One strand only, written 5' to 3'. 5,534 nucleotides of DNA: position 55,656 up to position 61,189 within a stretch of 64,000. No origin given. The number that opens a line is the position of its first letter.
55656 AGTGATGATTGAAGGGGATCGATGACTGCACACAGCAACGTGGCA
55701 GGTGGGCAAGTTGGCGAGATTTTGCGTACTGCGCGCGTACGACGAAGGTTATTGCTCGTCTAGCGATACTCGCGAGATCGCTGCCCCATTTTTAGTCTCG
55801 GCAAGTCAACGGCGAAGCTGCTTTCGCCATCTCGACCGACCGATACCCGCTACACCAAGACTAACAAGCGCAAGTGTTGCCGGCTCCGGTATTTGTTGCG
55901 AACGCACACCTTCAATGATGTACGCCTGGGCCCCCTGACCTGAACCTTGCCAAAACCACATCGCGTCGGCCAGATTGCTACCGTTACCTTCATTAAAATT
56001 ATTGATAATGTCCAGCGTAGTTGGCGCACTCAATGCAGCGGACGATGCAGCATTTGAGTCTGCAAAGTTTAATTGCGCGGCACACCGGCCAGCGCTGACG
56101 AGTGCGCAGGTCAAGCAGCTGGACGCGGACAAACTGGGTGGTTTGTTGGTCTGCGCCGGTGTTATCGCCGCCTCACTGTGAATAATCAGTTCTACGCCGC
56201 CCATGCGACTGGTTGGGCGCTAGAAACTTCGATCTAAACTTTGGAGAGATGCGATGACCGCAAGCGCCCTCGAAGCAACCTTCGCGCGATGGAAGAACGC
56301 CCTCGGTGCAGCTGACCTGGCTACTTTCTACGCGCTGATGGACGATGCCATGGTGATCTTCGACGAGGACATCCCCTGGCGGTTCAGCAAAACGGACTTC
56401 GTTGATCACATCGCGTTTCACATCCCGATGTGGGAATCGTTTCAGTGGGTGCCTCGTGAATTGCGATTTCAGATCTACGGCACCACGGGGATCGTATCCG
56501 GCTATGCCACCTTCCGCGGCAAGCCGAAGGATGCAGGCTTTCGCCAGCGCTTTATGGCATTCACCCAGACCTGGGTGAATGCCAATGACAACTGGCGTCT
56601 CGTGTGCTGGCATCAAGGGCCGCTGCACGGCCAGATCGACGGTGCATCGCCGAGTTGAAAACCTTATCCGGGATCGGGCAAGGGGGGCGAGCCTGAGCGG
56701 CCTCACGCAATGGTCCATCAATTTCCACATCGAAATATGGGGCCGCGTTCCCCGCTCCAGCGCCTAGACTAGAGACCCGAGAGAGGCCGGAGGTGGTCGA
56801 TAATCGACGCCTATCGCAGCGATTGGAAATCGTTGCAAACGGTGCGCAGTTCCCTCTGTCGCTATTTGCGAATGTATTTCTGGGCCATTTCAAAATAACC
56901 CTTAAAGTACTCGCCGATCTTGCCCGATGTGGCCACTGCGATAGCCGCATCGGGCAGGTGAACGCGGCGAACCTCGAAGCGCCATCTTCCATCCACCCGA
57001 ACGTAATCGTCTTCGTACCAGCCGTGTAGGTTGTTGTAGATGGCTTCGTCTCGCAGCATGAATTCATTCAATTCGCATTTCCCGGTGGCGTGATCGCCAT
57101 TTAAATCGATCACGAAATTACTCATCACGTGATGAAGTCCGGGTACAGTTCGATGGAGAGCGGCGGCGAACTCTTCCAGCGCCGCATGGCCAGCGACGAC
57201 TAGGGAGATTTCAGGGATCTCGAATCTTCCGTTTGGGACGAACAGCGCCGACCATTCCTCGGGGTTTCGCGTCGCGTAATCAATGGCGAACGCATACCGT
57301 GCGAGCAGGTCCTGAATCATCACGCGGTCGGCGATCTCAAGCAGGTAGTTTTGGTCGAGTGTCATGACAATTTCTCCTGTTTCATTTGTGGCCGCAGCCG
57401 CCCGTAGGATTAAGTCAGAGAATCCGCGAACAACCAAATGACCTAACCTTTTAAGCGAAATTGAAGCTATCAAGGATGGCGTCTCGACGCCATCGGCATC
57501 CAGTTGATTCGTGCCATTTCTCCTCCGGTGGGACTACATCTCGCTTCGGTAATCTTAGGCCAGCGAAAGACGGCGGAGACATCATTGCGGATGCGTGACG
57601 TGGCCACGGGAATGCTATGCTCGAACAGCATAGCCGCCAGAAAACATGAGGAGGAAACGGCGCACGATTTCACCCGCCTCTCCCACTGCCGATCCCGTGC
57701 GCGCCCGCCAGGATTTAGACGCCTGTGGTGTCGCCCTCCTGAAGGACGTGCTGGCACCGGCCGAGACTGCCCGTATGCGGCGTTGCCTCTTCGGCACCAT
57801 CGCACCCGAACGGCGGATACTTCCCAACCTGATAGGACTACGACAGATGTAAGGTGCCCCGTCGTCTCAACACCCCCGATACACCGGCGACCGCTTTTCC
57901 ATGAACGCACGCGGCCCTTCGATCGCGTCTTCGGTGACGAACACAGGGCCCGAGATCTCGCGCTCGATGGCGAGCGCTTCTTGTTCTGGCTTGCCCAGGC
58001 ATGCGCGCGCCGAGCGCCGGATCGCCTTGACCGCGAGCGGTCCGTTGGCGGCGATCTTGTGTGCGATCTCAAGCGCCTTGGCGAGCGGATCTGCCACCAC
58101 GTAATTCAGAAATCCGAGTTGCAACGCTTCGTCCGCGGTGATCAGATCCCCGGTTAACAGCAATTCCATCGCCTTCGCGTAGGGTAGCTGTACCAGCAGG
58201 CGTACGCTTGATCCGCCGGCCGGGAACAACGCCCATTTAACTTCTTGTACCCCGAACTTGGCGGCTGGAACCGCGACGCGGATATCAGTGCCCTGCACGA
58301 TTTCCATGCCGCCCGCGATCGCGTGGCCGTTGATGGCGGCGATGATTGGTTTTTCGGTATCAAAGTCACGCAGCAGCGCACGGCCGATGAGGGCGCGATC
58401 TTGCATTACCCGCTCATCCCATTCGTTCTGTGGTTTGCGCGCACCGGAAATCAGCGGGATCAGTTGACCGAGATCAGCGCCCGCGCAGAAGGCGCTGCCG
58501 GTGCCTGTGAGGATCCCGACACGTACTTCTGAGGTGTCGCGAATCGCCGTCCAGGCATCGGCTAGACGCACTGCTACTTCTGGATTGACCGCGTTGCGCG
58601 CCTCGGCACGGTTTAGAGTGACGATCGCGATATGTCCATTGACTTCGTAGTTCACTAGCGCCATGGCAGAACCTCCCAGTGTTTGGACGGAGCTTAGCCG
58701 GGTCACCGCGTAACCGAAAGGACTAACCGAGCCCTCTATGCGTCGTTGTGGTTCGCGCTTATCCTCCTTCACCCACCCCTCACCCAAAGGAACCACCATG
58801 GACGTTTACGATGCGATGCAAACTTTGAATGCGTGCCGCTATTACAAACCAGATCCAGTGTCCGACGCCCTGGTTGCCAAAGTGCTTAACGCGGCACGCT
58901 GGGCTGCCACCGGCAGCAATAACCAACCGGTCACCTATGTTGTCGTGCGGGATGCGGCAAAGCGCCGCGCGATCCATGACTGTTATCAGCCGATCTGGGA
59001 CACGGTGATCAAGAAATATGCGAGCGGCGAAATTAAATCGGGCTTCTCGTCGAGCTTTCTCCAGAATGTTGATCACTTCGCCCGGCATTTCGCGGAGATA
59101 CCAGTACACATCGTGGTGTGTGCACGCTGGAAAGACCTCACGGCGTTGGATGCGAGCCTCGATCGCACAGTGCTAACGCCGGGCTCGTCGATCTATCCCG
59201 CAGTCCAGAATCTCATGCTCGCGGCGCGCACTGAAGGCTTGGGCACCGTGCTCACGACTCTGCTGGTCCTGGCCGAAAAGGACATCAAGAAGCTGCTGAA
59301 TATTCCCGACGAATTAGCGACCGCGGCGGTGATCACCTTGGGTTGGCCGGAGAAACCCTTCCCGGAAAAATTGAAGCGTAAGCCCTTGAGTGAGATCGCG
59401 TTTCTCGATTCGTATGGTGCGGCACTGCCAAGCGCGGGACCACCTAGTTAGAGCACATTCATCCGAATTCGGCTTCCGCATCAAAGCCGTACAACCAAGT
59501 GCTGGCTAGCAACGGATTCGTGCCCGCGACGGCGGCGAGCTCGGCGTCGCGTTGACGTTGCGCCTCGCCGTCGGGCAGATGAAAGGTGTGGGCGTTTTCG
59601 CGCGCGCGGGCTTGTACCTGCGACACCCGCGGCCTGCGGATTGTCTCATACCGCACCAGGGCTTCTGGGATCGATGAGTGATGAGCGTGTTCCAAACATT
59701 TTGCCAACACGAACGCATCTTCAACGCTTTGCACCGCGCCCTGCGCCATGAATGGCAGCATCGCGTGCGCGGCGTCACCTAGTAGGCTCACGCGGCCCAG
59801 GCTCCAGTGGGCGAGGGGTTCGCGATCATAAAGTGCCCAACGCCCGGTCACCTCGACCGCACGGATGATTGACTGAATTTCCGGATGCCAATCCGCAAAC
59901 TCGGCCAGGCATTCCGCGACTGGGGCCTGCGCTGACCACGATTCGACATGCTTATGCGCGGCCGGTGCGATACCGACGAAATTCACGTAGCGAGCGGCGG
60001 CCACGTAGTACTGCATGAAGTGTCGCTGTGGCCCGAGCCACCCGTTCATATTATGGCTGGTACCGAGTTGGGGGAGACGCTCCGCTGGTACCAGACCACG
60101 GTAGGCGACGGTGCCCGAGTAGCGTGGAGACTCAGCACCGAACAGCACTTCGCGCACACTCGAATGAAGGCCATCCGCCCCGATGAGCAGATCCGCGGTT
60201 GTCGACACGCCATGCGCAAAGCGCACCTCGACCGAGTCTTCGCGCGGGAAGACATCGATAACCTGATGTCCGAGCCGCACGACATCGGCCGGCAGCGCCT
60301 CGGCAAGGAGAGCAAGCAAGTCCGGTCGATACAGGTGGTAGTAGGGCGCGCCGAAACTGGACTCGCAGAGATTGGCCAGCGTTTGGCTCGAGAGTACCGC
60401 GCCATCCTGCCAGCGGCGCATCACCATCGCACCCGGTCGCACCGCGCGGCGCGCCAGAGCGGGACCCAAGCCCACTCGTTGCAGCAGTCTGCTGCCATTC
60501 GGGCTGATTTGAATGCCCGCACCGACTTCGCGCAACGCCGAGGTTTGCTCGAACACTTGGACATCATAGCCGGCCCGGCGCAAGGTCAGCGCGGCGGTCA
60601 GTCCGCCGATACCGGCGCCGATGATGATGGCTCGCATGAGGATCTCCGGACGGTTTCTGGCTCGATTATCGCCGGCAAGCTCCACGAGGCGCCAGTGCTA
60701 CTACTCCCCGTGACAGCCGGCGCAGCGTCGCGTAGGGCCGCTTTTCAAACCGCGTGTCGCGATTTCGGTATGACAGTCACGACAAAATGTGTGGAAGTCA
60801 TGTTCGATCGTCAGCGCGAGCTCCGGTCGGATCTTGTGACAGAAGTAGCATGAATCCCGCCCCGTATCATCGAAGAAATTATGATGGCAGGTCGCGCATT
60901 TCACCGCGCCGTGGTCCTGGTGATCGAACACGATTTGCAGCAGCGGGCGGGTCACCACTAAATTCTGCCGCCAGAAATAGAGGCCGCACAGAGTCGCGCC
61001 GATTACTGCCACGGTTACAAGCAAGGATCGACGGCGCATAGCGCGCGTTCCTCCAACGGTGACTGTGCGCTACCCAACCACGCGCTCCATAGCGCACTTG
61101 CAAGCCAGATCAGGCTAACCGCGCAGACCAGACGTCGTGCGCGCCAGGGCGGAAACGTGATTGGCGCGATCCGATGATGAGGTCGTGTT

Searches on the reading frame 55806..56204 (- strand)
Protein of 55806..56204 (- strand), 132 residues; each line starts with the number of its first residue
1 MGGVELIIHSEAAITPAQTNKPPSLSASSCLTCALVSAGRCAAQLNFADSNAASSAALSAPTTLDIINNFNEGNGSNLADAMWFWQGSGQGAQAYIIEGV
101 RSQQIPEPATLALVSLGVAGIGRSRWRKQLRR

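Call 3: search_protein_families(library=pfam, proteins=[window:55806-56204:-])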
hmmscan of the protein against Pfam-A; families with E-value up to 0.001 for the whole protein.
window:55806-56204:- (132 aa): 1 family
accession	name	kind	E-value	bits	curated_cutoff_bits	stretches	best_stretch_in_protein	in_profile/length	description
PF07589.16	PEP-CTERM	-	3e-06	27.5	20.7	1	104-125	1-23/24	PEP-CTERM motif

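Call 46: search_protein_families(library=pfam, proteins=[window:55806-56204:-], max_evalue=1)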
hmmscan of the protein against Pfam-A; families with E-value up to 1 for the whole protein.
window:55806-56204:- (132 aa): 1 family
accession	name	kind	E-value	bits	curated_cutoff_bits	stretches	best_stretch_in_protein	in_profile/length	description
PF07589.16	PEP-CTERM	-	3e-06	27.5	20.7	1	104-125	1-23/24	PEP-CTERM motif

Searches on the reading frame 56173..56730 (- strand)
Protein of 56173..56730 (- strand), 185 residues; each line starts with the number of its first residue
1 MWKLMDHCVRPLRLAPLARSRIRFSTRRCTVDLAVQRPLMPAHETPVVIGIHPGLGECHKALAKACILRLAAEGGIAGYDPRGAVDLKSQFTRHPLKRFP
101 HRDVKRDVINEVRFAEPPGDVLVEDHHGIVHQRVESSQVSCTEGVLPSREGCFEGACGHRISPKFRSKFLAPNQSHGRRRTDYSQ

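Call 3: search_protein_families(library=pfam, proteins=[window:56173-56730:-])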
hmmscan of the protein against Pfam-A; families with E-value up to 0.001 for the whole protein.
window:56173-56730:- (185 aa): 0 families

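Call 5: search_protein_families(library=ncbifam, proteins=[window:56173-56730:-], max_evalue=0.00001)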
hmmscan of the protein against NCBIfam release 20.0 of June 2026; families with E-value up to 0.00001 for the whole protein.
window:56173-56730:- (185 aa): 0 families

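Call 46: search_protein_families(library=pfam, proteins=[window:56173-56730:-], max_evalue=1)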
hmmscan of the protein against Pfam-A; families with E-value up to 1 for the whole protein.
window:56173-56730:- (185 aa): 0 families

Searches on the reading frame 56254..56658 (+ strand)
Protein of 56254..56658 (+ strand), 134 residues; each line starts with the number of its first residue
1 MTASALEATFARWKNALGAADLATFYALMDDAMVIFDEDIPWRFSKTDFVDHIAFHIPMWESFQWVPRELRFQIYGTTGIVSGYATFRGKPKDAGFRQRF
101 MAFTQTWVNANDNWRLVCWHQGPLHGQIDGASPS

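Call 47: search_protein_families(library=pfam, proteins=[window:56254-56658:+], max_evalue=0.01)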
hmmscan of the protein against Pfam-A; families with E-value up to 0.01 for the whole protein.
window:56254-56658:+ (134 aa): 2 families
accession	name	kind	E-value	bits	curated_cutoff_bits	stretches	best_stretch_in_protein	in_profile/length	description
PF14534.12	DUF4440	-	1.6e-11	45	25.2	1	7-116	2-107/107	Domain of unknown function (DUF4440)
PF13474.12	SnoaL_3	-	2.6e-08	34.7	22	1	7-121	2-116/121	SnoaL-like domain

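Call 51: search_protein_families(library=ncbifam, proteins=[window:56254-56658:+], max_evalue=0.000001)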
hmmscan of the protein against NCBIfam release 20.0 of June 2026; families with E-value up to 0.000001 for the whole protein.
window:56254-56658:+ (134 aa): 0 families

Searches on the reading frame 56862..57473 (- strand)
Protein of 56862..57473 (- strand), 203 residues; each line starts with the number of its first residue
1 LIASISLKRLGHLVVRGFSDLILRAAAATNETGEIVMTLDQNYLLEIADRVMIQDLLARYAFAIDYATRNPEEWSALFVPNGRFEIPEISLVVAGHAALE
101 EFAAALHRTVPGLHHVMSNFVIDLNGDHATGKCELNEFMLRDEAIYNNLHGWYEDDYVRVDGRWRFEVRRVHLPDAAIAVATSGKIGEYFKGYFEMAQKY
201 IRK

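Call 3: search_protein_families(library=pfam, proteins=[window:56862-57473:-])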
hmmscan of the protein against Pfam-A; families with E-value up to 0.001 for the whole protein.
window:56862-57473:- (203 aa): 2 families
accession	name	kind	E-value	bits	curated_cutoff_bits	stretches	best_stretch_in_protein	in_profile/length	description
PF13577.12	SnoaL_4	-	1.1e-25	90.5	24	1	46-170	2-126/126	SnoaL-like domain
PF12680.13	SnoaL_2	-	0.00019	22.4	27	1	66-123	8-63/102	SnoaL-like domain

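Call 5: search_protein_families(library=ncbifam, proteins=[window:56862-57473:-], max_evalue=0.00001)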
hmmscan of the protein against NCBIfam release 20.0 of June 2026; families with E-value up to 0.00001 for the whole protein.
window:56862-57473:- (203 aa): 0 families

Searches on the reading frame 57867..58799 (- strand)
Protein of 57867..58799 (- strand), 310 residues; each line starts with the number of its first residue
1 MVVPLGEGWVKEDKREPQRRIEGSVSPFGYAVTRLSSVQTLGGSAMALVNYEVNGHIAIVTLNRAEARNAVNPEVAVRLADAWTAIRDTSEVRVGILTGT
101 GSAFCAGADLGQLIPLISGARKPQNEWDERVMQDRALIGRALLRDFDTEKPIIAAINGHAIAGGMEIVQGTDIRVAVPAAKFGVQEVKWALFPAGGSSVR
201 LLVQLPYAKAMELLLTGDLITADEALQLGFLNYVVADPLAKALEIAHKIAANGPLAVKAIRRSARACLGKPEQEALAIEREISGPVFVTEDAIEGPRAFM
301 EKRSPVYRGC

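Call 3: search_protein_families(library=pfam, proteins=[window:57867-58799:-])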
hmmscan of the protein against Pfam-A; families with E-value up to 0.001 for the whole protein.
window:57867-58799:- (310 aa): 2 families
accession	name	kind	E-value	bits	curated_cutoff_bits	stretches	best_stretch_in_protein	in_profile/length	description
PF00378.25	ECH_1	-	5.3e-45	154.2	27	1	54-308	3-249/251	Enoyl-CoA hydratase/isomerase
PF16113.10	ECH_2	-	9.6e-26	91.5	27.2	1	58-243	2-180/335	Enoyl-CoA hydratase/isomerase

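Call 5: search_protein_families(library=ncbifam, proteins=[window:57867-58799:-], max_evalue=0.00001)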
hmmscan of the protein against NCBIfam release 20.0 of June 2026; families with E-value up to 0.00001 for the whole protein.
window:57867-58799:- (310 aa): 71 families (the best 25 are shown)
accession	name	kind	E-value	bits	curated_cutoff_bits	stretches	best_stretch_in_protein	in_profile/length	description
NF005864.0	PRK07799.1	equivalog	2.5e-87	292.4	316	1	52-308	13-264/266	crotonase/enoyl-CoA hydratase family protein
NF051848.1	EnCoAHydtEchA19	equivalog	8.3e-87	291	400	1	52-309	5-257/258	enoyl-CoA hydratase EchA19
NF006100.0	PRK08252.1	subfamily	8e-63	212.4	282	1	48-309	4-253/254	crotonase/enoyl-CoA hydratase family protein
NF005126.0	PRK06563.1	subfamily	4.6e-51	173.7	261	1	46-309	6-262/263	crotonase/enoyl-CoA hydratase family protein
NF042430.2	EnCoAhydt_DpgD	equivalog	4.9e-50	170.4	400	1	51-309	1-257/258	enoyl-CoA-hydratase DpgD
NF006007.0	PRK08138.1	subfamily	1e-49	169.3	355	1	54-309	15-260/261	enoyl-CoA hydratase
NF005802.0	PRK07657.1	equivalog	4.2e-48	164.1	363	1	51-309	7-259/260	enoyl-CoA hydratase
NF005699.0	PRK07509.1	equivalog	5e-47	160.8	249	1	47-308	4-262/267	crotonase/enoyl-CoA hydratase family protein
NF004475.0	PRK05809.1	subfamily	7.7e-46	156.7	394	1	49-307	6-257/260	short-chain-enoyl-CoA hydratase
NF006108.0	PRK08259.1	equivalog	2.8e-44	151.5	273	1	48-301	4-246/256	crotonase/enoyl-CoA hydratase family protein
NF005803.0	PRK07658.1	equivalog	1.9e-43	148.7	313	1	47-309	2-256/257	enoyl-CoA hydratase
NF006109.0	PRK08260.1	subfamily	1.9e-42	145.5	320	1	47-308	4-276/296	enoyl-CoA hydratase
NF007239.0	PRK09674.1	equivalog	4.2e-42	144.4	371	1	51-309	8-256/257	2,3-dehydroadipyl-CoA hydratase PaaF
NF046063.1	oxepin_alt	equivalog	6.1e-42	143.8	300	1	51-305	4-253/254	oxepin-CoA hydrolase, alternative type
NF005073.0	PRK06495.1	subfamily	2.2e-41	141.9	296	1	46-309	3-256/257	enoyl-CoA hydratase/isomerase family protein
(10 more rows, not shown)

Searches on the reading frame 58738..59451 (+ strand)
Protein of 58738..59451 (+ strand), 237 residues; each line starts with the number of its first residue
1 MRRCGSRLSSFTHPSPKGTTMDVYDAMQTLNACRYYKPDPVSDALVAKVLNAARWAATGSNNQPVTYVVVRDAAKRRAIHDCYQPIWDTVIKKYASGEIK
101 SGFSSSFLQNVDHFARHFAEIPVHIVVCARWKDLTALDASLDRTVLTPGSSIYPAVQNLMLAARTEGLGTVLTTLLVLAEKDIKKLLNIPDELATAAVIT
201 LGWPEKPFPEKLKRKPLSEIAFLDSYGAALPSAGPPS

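Call 4: search_protein_families(library=pfam, proteins=[window:58738-59451:+])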
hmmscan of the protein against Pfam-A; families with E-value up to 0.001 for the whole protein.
window:58738-59451:+ (237 aa): 1 family
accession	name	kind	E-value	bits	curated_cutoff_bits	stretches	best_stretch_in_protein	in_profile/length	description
PF00881.29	Nitroreductase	-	1.5e-21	77.7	23.5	1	32-203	6-167/167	Nitroreductase family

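Call 5: search_protein_families(library=ncbifam, proteins=[window:58738-59451:+], max_evalue=0.00001)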
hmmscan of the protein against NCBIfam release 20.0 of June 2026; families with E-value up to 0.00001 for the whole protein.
window:58738-59451:+ (237 aa): 5 families
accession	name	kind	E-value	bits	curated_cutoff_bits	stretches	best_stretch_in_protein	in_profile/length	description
TIGR02476.1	BluB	equivalog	2.1e-20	73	150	1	22-206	8-182/205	5,6-dimethylbenzimidazole synthase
NF008033.1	PRK10765.1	equivalog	4.3e-10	39.4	223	0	156-226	112-181/240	oxygen-insensitive NADPH nitroreductase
NF009810.0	PRK13294.1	equivalog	2.4e-09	36.6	304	1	25-215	256-441/449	coenzyme F420-0:L-glutamate ligase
TIGR03553.1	F420_FbiB_CTERM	equivalog_domain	5.5e-09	36.1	249.55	0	154-216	125-187/194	F420 biosynthesis protein FbiB, C-terminal domain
NF003768.0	PRK05365.1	equivalog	2.7e-06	27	152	0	34-82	25-73/200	malonic semialdehyde reductase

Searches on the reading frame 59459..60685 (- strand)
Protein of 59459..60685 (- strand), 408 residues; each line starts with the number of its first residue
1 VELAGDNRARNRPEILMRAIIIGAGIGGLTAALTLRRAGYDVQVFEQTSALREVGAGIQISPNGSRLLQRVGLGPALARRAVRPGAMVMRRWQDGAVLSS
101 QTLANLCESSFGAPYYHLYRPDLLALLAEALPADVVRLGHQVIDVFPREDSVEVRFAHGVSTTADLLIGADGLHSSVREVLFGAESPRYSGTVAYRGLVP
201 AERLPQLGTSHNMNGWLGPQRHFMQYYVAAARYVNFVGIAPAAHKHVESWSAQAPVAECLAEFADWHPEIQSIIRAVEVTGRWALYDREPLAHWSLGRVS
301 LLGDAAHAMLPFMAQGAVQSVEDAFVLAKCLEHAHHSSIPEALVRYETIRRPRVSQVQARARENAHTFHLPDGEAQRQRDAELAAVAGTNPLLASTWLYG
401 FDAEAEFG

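Call 4: search_protein_families(library=pfam, proteins=[window:59459-60685:-])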
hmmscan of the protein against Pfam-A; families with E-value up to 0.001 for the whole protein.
window:59459-60685:- (408 aa): 6 families
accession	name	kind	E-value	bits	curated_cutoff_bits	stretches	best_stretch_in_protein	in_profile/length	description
PF01494.25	FAD_binding_3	-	2.7e-25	89.8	22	1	19-360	4-348/349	FAD binding domain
PF13450.12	NAD_binding_8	-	1.5e-07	32.1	21.9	1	21-49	1-29/68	NAD(P)-binding Rossmann-like domain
PF07992.20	Pyr_redox_2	-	1.4e-05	25.1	26.1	1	18-49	2-33/291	Pyridine nucleotide-disulphide oxidoreductase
PF00890.30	FAD_binding_2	-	1.6e-05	24.7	20.4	1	19-51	2-34/414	FAD binding domain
PF01266.30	DAO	-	0.00013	22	27.9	1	19-48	2-31/353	FAD dependent oxidoreductase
PF01593.30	Amino_oxidase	-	0.00093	19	19.8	0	26-47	1-22/443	Flavin containing amine oxidoreductase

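Call 51: search_protein_families(library=ncbifam, proteins=[window:59459-60685:-], max_evalue=0.000001)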
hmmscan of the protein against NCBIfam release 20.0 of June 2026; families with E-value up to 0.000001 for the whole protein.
window:59459-60685:- (408 aa): 50 families (the best 25 are shown)
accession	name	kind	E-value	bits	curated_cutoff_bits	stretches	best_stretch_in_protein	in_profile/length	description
NF006021.0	PRK08163.1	equivalog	3.4e-79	266.7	459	1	18-404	7-392/398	3-hydroxybenzoate 6-monooxygenase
NF033623.1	urate_HpxO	equivalog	2.3e-74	250.6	500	1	19-388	2-366/381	FAD-dependent urate hydroxylase HpxO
NF005720.0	PRK07538.1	subfamily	1.6e-65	221.6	400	1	17-367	3-367/418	hypothetical protein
NF005062.0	PRK06475.1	equivalog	7.9e-63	212.6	524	1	18-404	5-396/401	FAD-binding protein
TIGR03219.1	salicylate_mono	equivalog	3.7e-59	200.5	446.35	1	18-380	2-385/414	salicylate 1-monooxygenase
NF005243.0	PRK06753.1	equivalog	2.2e-57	194.6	365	1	17-363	1-333/374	hypothetical protein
NF005313.0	PRK06847.1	subfamily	5.4e-57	193.4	372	1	18-364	6-347/375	hypothetical protein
NF005566.0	PRK07236.1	subfamily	1.3e-50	172.4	333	2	17-231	7-213/386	hypothetical protein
NF005761.0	PRK07588.1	equivalog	7e-31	107.5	454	2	17-186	1-169/392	FAD-binding domain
NF004829.0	PRK06183.1-3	subfamily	2e-26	92.8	390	1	18-387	10-379/520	bifunctional 3-(3-hydroxy-phenyl)propionate/3-hydroxycinnamic acid hydroxylase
NF004523.0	PRK05868.1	equivalog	1.3e-25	90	536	1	19-186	4-171/372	FAD-binding protein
NF033476.1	tet_destruct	subfamily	4.4e-22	78.6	550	1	18-185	5-169/386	tetracycline destructase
NF005691.0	PRK07494.1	equivalog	4e-20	71.7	459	1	17-180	9-173/404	UbiH/UbiF family hydroxylase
TIGR01988.1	Ubi-OHases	subfamily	2.7e-19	69.3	224.65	2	20-180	3-170/387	ubiquinone biosynthesis hydroxylase, UbiH/UbiF/VisC/COQ6 family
NF004832.0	PRK06184.1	subfamily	1.1e-16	60.7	476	1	19-181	9-177/506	hypothetical protein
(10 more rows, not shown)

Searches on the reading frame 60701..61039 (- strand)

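Call 47: search_protein_families(library=pfam, proteins=[window:60701-61039:-], max_evalue=0.01)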
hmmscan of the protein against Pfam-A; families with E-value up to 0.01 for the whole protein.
window:60701-61039:- (112 aa): 3 families
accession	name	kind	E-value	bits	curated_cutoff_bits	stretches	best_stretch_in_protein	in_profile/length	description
PF02085.21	Cytochrom_CIII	-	3.3e-10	40.7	22.9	1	35-110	20-101/101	Class III cytochrome C family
PF14537.11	Cytochrom_c3_2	-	0.0048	17.8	25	0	83-112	6-35/79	Cytochrome c3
PF14522.11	Cytochrome_C7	-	0.0056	16.9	24.8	0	37-110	2-66/67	Cytochrome c7 and related cytochrome c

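Call 51: search_protein_families(library=ncbifam, proteins=[window:60701-61039:-], max_evalue=0.000001)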
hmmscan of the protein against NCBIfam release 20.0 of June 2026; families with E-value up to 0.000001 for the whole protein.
window:60701-61039:- (112 aa): 0 families
